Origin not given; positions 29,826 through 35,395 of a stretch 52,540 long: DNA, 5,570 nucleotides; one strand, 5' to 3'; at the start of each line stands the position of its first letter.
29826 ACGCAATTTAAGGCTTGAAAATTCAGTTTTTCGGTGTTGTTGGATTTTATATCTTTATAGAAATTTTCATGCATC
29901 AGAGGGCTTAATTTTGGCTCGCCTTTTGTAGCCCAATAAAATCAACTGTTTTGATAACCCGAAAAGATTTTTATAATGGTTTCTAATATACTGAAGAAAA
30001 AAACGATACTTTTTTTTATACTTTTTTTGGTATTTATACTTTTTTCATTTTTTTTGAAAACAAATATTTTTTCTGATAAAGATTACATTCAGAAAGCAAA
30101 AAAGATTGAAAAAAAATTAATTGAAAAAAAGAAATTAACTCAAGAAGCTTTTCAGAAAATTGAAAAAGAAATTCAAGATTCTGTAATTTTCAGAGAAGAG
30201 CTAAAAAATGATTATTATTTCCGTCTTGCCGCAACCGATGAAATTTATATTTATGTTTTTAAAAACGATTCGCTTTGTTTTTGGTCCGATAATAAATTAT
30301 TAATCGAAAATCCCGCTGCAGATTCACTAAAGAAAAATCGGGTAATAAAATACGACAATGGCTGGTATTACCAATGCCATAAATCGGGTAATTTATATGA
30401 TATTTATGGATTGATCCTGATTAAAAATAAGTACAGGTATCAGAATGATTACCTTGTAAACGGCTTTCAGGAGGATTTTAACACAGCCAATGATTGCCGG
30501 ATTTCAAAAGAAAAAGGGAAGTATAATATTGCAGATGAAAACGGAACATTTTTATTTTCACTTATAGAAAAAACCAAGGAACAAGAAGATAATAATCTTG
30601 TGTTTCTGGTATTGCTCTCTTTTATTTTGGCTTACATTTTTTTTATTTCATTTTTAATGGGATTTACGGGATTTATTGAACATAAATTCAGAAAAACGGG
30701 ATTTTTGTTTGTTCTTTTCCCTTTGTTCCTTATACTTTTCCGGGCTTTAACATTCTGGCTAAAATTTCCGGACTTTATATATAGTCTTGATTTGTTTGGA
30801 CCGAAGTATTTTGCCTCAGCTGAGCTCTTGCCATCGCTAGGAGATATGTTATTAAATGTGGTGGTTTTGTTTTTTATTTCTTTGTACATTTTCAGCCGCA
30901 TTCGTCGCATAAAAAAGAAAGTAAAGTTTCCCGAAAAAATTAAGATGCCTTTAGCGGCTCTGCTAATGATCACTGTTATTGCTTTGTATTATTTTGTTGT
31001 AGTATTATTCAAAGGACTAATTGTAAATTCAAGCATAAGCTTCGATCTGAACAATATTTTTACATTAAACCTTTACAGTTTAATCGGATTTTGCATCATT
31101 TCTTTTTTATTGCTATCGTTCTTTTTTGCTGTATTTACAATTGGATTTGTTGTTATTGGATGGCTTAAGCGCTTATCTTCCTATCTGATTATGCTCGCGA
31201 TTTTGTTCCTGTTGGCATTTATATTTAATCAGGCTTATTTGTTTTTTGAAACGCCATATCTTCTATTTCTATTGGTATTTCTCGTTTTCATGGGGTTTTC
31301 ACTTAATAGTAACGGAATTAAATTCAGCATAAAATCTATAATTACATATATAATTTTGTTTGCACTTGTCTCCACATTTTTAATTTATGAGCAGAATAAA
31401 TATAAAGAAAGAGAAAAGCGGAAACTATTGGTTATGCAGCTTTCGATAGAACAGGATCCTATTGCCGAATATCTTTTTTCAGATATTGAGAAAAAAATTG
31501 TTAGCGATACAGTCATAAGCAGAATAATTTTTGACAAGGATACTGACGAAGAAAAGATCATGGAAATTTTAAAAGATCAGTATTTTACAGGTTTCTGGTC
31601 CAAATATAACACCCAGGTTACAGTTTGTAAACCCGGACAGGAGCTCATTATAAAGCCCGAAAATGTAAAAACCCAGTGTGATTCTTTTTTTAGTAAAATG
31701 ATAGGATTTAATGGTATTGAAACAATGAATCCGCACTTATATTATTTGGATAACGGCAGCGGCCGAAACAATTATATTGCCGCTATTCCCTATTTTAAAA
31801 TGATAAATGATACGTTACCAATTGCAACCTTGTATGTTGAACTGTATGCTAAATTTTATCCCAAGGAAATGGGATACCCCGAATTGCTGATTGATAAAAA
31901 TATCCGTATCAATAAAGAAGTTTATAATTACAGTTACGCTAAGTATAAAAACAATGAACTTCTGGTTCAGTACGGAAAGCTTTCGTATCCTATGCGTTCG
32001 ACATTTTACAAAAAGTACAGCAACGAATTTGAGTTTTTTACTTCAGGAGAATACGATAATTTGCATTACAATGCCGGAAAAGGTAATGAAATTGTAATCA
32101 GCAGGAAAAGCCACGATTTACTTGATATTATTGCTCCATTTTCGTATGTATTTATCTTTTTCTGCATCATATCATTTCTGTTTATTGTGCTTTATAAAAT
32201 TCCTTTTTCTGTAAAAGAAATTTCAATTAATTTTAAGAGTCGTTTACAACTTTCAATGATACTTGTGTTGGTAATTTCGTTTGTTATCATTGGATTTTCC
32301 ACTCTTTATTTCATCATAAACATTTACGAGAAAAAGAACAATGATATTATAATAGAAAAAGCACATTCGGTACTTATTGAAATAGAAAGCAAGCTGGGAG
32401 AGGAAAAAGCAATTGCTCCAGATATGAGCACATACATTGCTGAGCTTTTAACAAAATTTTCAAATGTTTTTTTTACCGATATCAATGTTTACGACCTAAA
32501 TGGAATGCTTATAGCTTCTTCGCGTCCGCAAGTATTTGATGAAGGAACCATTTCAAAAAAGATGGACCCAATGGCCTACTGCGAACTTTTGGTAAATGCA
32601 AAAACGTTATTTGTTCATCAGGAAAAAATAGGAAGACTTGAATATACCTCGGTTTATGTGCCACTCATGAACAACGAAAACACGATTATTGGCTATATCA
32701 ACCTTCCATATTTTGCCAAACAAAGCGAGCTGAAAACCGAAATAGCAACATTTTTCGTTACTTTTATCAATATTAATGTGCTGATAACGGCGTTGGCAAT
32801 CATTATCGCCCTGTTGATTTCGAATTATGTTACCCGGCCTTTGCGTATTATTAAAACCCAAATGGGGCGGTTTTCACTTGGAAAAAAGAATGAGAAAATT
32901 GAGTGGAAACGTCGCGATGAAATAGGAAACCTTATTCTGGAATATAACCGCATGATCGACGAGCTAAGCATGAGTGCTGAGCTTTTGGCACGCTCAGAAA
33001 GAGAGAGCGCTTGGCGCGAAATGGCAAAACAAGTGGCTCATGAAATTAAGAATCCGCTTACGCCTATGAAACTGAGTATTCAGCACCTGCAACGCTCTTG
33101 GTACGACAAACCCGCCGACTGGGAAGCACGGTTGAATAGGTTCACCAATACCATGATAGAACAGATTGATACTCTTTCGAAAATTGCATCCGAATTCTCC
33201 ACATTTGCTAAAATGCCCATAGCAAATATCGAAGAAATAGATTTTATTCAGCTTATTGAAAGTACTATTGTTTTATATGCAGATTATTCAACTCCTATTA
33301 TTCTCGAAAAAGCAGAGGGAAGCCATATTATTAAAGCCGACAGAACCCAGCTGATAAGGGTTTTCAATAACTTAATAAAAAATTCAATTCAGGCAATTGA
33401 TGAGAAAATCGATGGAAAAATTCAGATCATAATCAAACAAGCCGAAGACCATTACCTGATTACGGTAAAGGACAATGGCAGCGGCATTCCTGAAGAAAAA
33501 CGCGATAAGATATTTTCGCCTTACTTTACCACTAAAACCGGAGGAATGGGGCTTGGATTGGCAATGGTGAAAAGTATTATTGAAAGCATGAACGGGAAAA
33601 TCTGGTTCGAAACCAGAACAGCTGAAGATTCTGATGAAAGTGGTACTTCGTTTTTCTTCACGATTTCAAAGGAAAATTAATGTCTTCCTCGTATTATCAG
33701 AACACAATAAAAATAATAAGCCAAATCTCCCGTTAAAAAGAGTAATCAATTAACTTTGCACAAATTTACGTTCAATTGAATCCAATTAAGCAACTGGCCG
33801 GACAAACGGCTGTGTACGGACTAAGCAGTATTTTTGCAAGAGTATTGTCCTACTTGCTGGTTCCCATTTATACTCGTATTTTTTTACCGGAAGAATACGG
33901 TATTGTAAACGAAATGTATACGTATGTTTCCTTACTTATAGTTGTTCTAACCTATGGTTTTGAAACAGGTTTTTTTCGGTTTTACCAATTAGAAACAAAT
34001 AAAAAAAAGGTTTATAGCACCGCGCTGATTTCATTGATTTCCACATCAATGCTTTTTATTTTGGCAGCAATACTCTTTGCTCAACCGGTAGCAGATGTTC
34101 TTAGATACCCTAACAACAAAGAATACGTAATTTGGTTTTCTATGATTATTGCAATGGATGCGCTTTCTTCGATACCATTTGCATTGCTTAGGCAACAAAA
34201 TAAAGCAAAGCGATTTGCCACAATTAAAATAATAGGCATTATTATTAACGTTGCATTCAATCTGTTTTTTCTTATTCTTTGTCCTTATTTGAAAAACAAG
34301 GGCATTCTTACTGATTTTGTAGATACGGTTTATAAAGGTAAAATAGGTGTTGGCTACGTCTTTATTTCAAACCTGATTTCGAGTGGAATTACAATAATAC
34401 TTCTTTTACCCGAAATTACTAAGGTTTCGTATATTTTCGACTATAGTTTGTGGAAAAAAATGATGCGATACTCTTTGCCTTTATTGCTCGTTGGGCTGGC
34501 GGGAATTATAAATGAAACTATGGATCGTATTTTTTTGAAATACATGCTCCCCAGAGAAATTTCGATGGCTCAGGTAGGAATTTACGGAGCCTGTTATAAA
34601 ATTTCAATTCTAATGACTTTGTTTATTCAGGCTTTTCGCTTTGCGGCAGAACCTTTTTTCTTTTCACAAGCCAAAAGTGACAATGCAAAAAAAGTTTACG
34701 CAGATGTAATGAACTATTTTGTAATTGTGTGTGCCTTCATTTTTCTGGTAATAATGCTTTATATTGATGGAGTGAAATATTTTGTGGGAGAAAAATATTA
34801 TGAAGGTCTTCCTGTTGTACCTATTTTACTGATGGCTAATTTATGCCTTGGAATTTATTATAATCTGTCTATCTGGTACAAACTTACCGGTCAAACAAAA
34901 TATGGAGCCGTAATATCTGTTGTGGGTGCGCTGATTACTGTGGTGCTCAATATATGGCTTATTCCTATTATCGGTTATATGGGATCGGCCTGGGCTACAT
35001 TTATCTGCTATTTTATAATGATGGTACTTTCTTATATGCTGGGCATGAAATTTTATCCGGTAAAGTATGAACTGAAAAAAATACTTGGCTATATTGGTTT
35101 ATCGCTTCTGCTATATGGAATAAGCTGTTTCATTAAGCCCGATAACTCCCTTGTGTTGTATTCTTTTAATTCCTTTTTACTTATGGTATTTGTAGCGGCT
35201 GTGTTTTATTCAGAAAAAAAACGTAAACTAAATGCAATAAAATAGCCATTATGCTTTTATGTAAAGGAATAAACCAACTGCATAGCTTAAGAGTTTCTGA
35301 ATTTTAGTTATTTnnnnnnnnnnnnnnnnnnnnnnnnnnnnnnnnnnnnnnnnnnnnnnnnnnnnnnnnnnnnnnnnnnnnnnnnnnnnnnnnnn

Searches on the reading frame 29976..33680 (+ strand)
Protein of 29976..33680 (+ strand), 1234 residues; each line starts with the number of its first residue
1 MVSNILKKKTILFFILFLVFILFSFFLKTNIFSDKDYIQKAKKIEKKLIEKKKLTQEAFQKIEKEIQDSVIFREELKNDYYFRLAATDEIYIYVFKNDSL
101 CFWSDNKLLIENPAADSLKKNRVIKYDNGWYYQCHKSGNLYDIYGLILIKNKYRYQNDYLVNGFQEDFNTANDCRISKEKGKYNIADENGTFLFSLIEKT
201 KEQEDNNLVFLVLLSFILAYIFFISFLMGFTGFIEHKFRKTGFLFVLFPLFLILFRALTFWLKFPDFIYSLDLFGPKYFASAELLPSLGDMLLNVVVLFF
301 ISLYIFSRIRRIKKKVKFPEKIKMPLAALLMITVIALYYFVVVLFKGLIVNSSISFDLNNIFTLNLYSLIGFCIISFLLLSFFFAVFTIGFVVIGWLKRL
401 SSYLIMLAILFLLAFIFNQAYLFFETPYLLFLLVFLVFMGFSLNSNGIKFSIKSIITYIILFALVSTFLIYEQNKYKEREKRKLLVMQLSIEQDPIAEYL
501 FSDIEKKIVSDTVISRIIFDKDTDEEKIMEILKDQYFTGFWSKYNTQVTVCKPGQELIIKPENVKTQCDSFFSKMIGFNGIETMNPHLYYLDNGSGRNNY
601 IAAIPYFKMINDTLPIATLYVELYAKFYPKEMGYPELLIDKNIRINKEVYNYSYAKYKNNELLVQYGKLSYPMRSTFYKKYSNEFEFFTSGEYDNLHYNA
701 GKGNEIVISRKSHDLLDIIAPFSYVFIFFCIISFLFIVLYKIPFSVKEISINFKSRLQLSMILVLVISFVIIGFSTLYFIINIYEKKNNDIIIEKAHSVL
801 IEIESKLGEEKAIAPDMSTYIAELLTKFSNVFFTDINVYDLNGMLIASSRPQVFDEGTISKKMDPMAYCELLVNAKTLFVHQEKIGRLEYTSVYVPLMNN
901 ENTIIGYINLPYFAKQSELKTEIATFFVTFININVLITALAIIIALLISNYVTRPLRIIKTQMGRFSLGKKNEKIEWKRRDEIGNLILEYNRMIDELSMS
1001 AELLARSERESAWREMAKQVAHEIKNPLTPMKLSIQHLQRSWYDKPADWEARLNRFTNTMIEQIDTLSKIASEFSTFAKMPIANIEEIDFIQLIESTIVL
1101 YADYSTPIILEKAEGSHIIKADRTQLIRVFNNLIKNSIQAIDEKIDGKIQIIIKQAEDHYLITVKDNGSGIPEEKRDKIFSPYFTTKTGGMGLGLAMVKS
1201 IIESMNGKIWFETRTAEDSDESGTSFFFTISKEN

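Call 72: search_protein_families(library=pfam, proteins=[window:29976-33680:+], max_evalue=0.00001)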
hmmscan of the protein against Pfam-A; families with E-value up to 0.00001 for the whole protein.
window:29976-33680:+ (1234 aa): 4 families
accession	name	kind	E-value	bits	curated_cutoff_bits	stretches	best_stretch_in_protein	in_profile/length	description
PF02518.31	HATPase_c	-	1.1e-25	90.7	26.4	1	1122-1232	2-109/111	Histidine kinase-, DNA gyrase B-, and HSP90-like ATPase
PF00512.31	HisKA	-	1.4e-08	35.1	26.9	1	1013-1080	2-63/66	His Kinase A (phospho-acceptor) domain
PF14501.12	HATPase_c_5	-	5.1e-08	33.2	22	1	1124-1213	4-90/102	GHKL domain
PF00672.30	HAMP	-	6.1e-06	26.9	25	0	947-998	1-52/53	HAMP domain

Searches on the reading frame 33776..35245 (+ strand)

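Call 49: search_protein_families(library=pfam, proteins=[window:33776-35245:+], max_evalue=0.001)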
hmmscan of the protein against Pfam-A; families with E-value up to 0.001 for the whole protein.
window:33776-35245:+ (489 aa): 2 families
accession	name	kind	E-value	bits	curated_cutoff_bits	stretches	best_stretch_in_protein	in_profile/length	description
PF01943.22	Polysacc_synt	-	1.5e-15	57.9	28.2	1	11-290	5-265/274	Polysaccharide biosynthesis protein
PF13440.11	Polysacc_synt_3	-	1.3e-10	41.5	23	1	33-163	3-130/293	Polysaccharide biosynthesis protein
